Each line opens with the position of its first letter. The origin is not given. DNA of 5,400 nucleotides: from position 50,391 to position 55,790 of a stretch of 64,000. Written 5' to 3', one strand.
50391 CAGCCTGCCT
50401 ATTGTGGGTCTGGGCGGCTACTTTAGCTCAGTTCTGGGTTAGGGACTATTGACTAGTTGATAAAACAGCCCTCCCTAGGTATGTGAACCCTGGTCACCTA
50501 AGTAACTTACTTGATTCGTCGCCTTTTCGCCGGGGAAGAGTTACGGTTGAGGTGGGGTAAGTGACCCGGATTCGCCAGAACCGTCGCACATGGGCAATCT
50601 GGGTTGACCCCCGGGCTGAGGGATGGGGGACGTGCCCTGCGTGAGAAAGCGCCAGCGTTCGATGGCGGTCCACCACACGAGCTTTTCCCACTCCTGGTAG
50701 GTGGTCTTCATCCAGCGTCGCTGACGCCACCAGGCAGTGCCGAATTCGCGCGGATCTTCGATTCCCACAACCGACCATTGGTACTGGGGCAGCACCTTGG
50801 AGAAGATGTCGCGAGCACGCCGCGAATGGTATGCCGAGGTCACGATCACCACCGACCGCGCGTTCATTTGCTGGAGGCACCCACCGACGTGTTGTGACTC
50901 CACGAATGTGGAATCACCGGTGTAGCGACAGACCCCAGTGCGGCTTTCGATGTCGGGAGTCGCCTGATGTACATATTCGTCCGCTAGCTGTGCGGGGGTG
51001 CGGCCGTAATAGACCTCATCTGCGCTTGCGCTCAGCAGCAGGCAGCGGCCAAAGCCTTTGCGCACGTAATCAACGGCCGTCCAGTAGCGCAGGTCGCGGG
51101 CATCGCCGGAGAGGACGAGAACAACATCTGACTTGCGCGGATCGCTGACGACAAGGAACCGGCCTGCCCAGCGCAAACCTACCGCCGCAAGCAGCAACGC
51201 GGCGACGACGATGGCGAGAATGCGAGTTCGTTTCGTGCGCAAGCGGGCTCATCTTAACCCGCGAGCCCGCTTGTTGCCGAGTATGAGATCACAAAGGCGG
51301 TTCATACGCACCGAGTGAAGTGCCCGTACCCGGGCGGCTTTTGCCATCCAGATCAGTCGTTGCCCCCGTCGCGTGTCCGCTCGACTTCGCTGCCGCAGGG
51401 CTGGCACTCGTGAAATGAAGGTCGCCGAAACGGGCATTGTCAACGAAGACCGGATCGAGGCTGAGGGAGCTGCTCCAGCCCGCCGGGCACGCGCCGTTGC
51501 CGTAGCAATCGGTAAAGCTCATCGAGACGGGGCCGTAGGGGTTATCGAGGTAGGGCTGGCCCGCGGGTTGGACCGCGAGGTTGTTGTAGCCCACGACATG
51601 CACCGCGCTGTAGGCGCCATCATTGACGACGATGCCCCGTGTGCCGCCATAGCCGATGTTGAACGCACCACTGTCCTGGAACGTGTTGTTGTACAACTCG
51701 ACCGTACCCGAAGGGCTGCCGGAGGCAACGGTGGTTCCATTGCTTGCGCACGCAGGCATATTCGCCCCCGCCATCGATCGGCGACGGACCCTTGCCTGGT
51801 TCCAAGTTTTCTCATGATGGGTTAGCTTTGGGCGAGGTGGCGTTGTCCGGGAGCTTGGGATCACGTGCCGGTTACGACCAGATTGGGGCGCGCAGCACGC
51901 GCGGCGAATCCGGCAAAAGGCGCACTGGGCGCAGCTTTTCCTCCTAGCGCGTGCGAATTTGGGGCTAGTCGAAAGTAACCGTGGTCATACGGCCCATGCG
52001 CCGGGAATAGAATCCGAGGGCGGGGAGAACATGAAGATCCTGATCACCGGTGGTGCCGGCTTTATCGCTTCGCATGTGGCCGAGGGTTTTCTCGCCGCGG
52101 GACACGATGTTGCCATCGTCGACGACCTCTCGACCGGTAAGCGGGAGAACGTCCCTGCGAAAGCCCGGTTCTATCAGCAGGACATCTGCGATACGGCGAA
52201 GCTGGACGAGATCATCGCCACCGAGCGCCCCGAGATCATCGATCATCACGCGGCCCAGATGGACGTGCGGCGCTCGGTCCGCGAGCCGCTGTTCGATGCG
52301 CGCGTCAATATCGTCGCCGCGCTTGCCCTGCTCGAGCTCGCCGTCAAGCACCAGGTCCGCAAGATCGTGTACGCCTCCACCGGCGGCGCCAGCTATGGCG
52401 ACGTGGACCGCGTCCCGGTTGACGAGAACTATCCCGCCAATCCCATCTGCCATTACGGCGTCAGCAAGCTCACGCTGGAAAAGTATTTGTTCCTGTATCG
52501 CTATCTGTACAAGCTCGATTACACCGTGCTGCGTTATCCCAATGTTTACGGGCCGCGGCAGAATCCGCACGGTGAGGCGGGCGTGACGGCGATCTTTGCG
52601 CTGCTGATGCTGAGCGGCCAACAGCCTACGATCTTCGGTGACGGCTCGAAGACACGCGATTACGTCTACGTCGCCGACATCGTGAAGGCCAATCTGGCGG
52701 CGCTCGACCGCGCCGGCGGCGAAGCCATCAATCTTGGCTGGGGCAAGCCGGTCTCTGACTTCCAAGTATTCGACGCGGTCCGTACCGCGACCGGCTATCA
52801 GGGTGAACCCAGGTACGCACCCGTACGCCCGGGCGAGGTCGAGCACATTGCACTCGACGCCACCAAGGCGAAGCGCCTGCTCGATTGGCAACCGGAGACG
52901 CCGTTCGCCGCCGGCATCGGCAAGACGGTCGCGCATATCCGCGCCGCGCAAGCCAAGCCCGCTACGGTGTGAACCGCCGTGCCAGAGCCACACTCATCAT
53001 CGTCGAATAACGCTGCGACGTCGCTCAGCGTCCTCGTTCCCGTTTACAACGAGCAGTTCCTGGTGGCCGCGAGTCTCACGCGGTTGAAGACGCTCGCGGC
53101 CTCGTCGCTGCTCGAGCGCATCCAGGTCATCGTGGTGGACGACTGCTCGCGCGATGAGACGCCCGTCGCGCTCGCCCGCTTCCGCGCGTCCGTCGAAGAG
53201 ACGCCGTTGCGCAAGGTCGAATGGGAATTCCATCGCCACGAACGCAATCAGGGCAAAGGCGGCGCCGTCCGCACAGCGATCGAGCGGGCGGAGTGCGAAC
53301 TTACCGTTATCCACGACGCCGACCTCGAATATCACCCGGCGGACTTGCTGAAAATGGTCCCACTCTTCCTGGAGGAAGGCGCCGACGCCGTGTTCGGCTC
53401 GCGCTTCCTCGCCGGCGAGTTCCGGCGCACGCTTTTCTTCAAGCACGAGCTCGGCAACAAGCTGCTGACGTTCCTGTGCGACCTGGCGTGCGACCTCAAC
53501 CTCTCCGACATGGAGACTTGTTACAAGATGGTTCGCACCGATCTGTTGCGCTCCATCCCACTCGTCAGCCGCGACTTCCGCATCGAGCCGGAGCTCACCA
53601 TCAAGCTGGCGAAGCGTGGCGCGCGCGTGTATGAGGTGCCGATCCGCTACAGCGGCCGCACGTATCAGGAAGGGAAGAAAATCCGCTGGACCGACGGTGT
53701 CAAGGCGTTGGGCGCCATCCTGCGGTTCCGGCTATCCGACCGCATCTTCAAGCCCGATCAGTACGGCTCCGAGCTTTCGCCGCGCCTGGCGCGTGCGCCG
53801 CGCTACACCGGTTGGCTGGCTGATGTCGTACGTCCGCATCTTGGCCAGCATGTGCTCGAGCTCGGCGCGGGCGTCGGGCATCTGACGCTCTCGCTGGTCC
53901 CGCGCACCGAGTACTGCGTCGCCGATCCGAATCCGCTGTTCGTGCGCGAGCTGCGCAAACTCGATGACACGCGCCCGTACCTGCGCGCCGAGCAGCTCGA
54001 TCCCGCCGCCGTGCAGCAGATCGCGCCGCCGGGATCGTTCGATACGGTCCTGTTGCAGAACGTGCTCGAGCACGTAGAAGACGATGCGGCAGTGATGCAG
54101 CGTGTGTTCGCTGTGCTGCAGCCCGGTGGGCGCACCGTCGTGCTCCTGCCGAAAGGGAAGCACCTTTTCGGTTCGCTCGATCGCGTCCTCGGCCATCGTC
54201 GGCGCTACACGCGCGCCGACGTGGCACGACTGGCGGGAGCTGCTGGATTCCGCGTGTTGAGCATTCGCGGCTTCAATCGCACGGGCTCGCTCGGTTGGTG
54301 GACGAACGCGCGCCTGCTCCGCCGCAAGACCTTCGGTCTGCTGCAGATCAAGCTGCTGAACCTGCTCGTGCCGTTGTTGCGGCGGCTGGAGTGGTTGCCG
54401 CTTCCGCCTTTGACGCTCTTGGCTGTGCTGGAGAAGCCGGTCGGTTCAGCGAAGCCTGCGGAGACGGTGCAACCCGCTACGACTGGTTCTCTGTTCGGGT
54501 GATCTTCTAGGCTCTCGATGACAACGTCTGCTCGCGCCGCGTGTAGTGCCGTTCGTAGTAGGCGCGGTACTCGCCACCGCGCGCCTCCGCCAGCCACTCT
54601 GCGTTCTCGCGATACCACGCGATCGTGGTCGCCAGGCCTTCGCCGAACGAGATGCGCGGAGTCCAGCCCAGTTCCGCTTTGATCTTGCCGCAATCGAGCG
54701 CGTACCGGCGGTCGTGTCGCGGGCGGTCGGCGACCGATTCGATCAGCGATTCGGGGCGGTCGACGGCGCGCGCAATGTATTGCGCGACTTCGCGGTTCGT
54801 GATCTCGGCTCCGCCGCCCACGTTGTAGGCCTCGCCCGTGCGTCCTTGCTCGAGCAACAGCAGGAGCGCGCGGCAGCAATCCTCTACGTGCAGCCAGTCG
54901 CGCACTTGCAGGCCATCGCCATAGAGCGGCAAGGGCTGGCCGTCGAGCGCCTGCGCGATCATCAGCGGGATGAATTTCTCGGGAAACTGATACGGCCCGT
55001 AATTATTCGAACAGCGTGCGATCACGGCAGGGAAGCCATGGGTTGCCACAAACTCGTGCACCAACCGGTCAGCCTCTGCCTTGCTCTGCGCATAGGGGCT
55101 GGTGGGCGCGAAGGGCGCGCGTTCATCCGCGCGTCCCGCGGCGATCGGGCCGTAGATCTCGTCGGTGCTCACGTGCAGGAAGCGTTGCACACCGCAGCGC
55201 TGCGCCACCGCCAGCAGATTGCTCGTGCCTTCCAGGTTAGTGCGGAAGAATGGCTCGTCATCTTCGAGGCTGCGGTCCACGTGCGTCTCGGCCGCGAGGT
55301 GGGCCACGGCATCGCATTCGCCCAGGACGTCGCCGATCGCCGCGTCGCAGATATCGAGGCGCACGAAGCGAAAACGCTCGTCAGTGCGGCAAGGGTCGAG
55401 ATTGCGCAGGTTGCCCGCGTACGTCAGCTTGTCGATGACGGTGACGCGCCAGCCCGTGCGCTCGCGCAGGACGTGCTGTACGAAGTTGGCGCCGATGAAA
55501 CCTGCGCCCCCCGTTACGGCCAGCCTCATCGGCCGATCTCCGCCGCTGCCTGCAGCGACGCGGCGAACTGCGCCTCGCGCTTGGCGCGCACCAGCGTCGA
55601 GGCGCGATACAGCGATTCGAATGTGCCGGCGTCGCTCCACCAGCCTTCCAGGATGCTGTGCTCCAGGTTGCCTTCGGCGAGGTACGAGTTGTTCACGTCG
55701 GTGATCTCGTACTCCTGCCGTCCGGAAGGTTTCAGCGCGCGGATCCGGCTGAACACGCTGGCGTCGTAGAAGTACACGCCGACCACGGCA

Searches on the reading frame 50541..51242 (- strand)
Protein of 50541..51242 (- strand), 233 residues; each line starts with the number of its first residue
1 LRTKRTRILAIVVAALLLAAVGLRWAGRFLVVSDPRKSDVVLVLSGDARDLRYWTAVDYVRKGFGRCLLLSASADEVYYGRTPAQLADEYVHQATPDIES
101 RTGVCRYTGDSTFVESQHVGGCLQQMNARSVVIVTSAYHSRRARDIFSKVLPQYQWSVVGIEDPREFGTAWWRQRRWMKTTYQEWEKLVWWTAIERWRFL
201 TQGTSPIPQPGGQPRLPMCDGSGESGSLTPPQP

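Call 15: search_protein_families(library=pfam, proteins=[window:50541-51242:-], max_evalue=0.001)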
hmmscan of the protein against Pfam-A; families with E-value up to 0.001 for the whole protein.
window:50541-51242:- (233 aa): 1 family
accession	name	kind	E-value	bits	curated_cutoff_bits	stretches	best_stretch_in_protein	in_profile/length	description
PF02698.23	DUF218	-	1e-08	35.6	27.6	1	39-164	1-110/133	DUF218 domain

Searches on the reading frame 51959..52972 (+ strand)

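Call 15: search_protein_families(library=pfam, proteins=[window:51959-52972:+], max_evalue=0.001)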
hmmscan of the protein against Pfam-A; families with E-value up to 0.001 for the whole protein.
window:51959-52972:+ (337 aa): 7 families
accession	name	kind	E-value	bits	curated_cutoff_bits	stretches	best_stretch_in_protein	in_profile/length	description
PF01370.27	Epimerase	-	2.1e-55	188.2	20.9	1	27-260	1-240/240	NAD dependent epimerase/dehydratase family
PF16363.11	GDP_Man_Dehyd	-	9.4e-50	170.4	27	1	28-322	1-331/332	GDP-mannose 4,6 dehydratase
PF01073.25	3Beta_HSD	-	1.1e-13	51.4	22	1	28-248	1-228/280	3-beta hydroxysteroid dehydrogenase/isomerase family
PF04321.23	RmlD_sub_bind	-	1.1e-13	51.3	27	1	25-202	1-157/287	RmlD substrate binding domain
PF02719.21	Polysacc_synt_2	-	1.4e-10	41.3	20.2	1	27-200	1-175/293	Polysaccharide biosynthesis protein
PF13460.12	NAD_binding_10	-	6.1e-06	26.7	27.2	1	31-196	1-146/184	NAD(P)H-binding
PF07993.18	NAD_binding_4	-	6.9e-06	25.8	20.1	1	89-235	87-248/258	Male sterility protein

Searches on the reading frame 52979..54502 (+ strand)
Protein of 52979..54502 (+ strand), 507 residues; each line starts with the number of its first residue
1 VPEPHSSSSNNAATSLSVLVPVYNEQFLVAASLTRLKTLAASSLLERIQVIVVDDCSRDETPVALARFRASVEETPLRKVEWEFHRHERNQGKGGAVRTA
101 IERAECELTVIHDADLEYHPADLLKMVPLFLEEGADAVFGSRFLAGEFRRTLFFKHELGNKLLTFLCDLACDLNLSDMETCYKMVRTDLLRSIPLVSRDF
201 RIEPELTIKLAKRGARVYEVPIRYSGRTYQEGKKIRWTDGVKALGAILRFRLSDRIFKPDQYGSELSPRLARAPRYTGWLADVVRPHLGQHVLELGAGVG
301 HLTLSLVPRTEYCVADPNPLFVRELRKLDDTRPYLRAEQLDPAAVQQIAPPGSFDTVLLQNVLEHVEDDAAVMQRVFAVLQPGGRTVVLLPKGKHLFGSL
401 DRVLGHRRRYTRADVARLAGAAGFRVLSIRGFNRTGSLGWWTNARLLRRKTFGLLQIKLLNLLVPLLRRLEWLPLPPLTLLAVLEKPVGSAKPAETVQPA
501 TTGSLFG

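Call 15: search_protein_families(library=pfam, proteins=[window:52979-54502:+], max_evalue=0.001)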
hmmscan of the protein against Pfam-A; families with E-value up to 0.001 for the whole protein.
window:52979-54502:+ (507 aa): 7 families
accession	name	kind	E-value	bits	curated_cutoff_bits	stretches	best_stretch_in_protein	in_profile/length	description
PF00535.33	Glycos_transf_2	-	1.5e-25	90.5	23.3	1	17-191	1-165/168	Glycosyl transferase family 2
PF08242.18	Methyltransf_12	-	1.3e-13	51.9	30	1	293-385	1-97/98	Methyltransferase domain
PF13489.12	Methyltransf_23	-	3.4e-13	50.1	27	1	289-428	23-163/164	Methyltransferase domain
PF08241.18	Methyltransf_11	-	1.2e-10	42.3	21.2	1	293-387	1-94/95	Methyltransferase domain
PF13649.12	Methyltransf_25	-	3.1e-10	41.1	27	1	292-384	1-97/97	Methyltransferase domain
PF13847.12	Methyltransf_31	-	1e-06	28.9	27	1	289-392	4-113/145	Methyltransferase domain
PF01209.24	Ubie_methyltran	-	0.00072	19.4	20.1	0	281-389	40-152/233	ubiE/COQ5 methyltransferase family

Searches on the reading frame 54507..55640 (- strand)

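Call 29: search_protein_families(library=ncbifam, proteins=[window:54507-55640:-], max_evalue=0.00001)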
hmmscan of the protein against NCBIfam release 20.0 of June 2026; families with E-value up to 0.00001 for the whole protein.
window:54507-55640:- (377 aa): 26 families (the best 25 are shown)
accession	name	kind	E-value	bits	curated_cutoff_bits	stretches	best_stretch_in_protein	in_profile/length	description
TIGR01181.1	dTDP_gluc_dehyt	equivalog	7.2e-123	409.7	365.1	1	40-350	2-318/321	dTDP-glucose 4,6-dehydratase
NF007490.0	PRK10084.1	subfamily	6.8e-94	314.8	649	1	38-369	1-360/361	dTDP-glucose 4,6-dehydratase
NF007582.0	PRK10217.1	equivalog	2.4e-93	313.1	698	1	39-360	3-348/355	dTDP-glucose 4,6-dehydratase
TIGR04180.1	EDH_00030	hypoth_equivalog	2.2e-40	138.6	475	1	42-330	3-296/297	NAD-dependent 4,6-dehydratase LegB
TIGR01179.1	galE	equivalog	2.5e-33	115.3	262.3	1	40-346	2-328/332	UDP-glucose 4-epimerase GalE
TIGR03466.1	HpnA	hypoth_equivalog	7.6e-26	90.8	367.65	1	41-296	4-249/327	hopanoid-associated sugar epimerase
TIGR02197.1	heptose_epim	equivalog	1e-23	84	274.6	1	41-343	2-313/316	ADP-glyceromanno-heptose 6-epimerase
NF047922.1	GDPFucSynFcl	equivalog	1.2e-18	67.7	500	1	131-347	77-305/308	GDP-L-fucose synthase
NF011728.1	PRK15181.1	equivalog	1.2e-18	67.2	760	1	37-346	15-340/348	Vi polysaccharide biosynthesis UDP-N-acetylglucosaminuronic acid C-4 epimerase TviC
TIGR02622.1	CDP_4_6_dhtase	equivalog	6.7e-18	64.9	278.45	1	40-346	7-333/352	CDP-glucose 4,6-dehydratase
TIGR01214.1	rmlD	equivalog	9.4e-17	61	224.05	1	39-296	1-229/285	dTDP-4-dehydrorhamnose reductase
NF052578.1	StrlDmthSdmBMthl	equivalog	1.5e-16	61.1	600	1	40-287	3-239/328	sterol demethylase protein SdmB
NF042422.1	oxyalk_red_OleD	equivalog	1.7e-15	57.2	580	1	38-297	1-254/329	2-alkyl-3-oxoalkanoate reductase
NF007956.0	PRK10675.1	subfamily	4.3e-14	52.4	394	1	38-345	1-331/338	UDP-glucose 4-epimerase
NF043036.1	ErythonDh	equivalog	4.3e-14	52.4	325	1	38-198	1-164/321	D-erythronate dehydrogenase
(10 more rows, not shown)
